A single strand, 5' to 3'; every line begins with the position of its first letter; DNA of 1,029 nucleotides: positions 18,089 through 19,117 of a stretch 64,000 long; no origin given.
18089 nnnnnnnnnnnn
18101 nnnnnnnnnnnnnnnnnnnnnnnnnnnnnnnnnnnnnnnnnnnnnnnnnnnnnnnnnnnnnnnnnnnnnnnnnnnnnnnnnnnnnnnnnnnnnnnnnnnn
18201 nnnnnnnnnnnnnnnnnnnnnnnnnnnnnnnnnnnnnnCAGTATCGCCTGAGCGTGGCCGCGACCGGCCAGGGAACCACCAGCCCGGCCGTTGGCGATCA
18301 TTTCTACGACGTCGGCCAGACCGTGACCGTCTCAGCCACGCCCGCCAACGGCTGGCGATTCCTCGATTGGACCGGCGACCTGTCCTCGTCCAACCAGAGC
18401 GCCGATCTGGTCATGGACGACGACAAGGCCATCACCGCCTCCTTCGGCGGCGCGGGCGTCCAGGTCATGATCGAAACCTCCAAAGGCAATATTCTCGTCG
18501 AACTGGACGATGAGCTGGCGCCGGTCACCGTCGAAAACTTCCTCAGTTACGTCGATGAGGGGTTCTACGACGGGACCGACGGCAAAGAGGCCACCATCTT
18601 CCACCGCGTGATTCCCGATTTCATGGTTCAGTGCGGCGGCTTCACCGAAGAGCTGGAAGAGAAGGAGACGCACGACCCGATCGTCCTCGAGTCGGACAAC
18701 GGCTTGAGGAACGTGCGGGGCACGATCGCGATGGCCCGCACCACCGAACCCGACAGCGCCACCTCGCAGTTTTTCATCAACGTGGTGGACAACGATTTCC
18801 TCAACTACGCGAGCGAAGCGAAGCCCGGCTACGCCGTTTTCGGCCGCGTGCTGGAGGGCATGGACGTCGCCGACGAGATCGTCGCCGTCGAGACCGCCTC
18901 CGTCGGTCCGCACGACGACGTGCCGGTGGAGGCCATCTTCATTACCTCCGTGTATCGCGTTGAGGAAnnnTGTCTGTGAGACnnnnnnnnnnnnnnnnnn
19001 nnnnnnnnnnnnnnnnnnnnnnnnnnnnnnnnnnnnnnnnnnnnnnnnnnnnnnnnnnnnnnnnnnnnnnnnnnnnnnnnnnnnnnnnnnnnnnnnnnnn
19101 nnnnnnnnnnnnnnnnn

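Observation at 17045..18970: Lipoprotein fusing six InlB-B-type repeats to a cyclophilin, with a second secreted cyclophilin paralog nearby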

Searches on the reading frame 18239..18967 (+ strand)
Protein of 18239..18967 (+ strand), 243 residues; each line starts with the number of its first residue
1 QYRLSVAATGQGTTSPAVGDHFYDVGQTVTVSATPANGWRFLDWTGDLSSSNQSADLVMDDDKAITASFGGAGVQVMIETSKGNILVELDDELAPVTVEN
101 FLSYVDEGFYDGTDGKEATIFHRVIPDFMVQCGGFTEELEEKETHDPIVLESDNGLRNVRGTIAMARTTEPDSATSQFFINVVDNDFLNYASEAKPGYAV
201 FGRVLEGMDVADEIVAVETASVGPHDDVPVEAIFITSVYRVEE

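Call 53: search_protein_representatives(protein=window:18239-18967:+)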
Query: 243 residues. Proteins with E-value up to 0.001 (for the whole library): 45988; up to 1e-10: 17496; up to 1e-30: 2834. The best 150 are listed.
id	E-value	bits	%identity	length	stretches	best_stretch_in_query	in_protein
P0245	7.0e-233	784.8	41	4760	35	4-70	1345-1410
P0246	7.7e-195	660.4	34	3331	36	23-86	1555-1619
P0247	1.4e-189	643.1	37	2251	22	5-71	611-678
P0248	4.8e-181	615.2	36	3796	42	10-69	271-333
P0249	1.1e-179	610.8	42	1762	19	2-72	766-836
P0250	7.1e-163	555.8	42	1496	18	2-78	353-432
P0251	2.0e-150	515.0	43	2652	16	1-69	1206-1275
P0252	6.5e-146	500.3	37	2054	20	4-70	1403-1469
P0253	3.9e-142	487.9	44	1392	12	5-74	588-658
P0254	1.4e-135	466.5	40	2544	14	2-69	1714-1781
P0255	3.0e-135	465.3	35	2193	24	2-69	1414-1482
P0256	3.1e-131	452.2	43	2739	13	2-69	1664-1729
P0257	2.1e-127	439.7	38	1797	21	2-85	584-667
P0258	9.5e-127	437.6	35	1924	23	1-72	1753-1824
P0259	3.5e-123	425.9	42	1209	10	2-69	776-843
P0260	7.5e-122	421.5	53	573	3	75-240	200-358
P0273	2.2e-101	354.5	41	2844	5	74-233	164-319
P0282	1.2e-92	326.0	57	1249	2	74-238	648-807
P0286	1.5e-89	315.9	49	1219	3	14-238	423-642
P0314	6.3e-78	277.8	51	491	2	76-241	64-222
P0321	3.4e-76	272.1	49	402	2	78-241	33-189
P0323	6.4e-76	271.2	53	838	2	73-237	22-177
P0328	4.5e-75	268.4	48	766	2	75-237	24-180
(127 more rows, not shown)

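Call 54: search_protein_families(library=pfam, proteins=[P0273, P0282, P0286, P0323, P0328, P0314, P0260, P0321], max_evalue=0.00001)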
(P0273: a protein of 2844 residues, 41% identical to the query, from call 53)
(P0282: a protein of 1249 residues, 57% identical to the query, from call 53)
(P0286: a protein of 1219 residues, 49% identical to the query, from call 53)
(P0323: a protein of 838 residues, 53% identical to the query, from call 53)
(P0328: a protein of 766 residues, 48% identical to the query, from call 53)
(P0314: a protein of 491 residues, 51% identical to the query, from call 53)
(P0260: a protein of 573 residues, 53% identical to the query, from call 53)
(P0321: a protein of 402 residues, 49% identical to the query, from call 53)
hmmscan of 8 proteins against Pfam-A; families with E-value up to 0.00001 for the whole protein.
P0273 (2844 aa): 4 families
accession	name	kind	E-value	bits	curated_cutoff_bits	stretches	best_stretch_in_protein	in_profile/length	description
PF00160.26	Pro_isomerase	-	4.6e-166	547.4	21.7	5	1091-1231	2-144/159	Cyclophilin type peptidyl-prolyl cis-trans isomerase/CLD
PF03781.23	FGE-sulfatase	-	3.6e-29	102.6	23.3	1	2601-2838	7-254/255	Sulfatase-modifying factor enzyme 1-like domain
PF17963.7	Big_9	-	4.1e-11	44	23.6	1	2257-2352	1-87/89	Bacterial Ig domain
PF18957.6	RibLong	-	1e-07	33.1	27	0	1734-1796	29-92/93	Long Rib domain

P0282 (1249 aa): 3 families
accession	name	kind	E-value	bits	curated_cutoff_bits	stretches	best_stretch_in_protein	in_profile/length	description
PF00160.26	Pro_isomerase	-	6.3e-81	270.7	21.7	2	650-807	2-157/159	Cyclophilin type peptidyl-prolyl cis-trans isomerase/CLD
PF13205.12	Big_5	-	2.6e-61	205.3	23.6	3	144-252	1-105/105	Bacterial Ig-like domain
PF04234.18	CopC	-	3.5e-07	31.6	23.3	0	151-223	5-69/92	CopC domain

P0286 (1219 aa): 5 families
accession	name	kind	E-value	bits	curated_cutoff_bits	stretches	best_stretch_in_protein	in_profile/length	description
PF00160.26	Pro_isomerase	-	1.2e-81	273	21.7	2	124-278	2-158/159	Cyclophilin type peptidyl-prolyl cis-trans isomerase/CLD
PF19078.6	Big_12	-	1.3e-25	90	27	2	3-97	4-98/102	Bacterial Ig-like domain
PF13205.12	Big_5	-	9.8e-22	78.1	23.6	1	723-831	1-105/105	Bacterial Ig-like domain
PF00353.25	HemolysinCabind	-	1.3e-15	57.5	23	2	1083-1117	1-35/36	RTX calcium-binding nonapeptide repeat (4 copies)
PF08548.17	Peptidase_M10_C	-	4e-06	27.2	20.7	0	1093-1147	86-131/193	Peptidase M10 serralysin C terminal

P0323 (838 aa): 2 families
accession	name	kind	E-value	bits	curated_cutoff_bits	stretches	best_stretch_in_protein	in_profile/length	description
PF00160.26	Pro_isomerase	-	4e-79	264.8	21.7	2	25-179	2-158/159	Cyclophilin type peptidyl-prolyl cis-trans isomerase/CLD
PF19078.6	Big_12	-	2.9e-11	43.9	27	1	280-359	18-98/102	Bacterial Ig-like domain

P0328 (766 aa): 2 families
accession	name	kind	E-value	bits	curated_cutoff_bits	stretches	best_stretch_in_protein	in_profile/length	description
PF00160.26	Pro_isomerase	-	2.4e-73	246.1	21.7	2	25-181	2-157/159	Cyclophilin type peptidyl-prolyl cis-trans isomerase/CLD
PF19078.6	Big_12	-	9.2e-16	58.4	27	1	263-350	3-93/102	Bacterial Ig-like domain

P0314 (491 aa): 1 family
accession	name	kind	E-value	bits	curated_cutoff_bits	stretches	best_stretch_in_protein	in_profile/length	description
PF00160.26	Pro_isomerase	-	2.6e-79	265.5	21.7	2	63-220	1-158/159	Cyclophilin type peptidyl-prolyl cis-trans isomerase/CLD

P0260 (573 aa): 1 family
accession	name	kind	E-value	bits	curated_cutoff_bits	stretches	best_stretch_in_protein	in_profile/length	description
PF00160.26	Pro_isomerase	-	1.8e-109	363.4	21.7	3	201-356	2-157/159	Cyclophilin type peptidyl-prolyl cis-trans isomerase/CLD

P0321 (402 aa): 1 family
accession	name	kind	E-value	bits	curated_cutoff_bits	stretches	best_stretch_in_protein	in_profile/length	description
PF00160.26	Pro_isomerase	-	2.5e-77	259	21.7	2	32-186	3-157/159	Cyclophilin type peptidyl-prolyl cis-trans isomerase/CLD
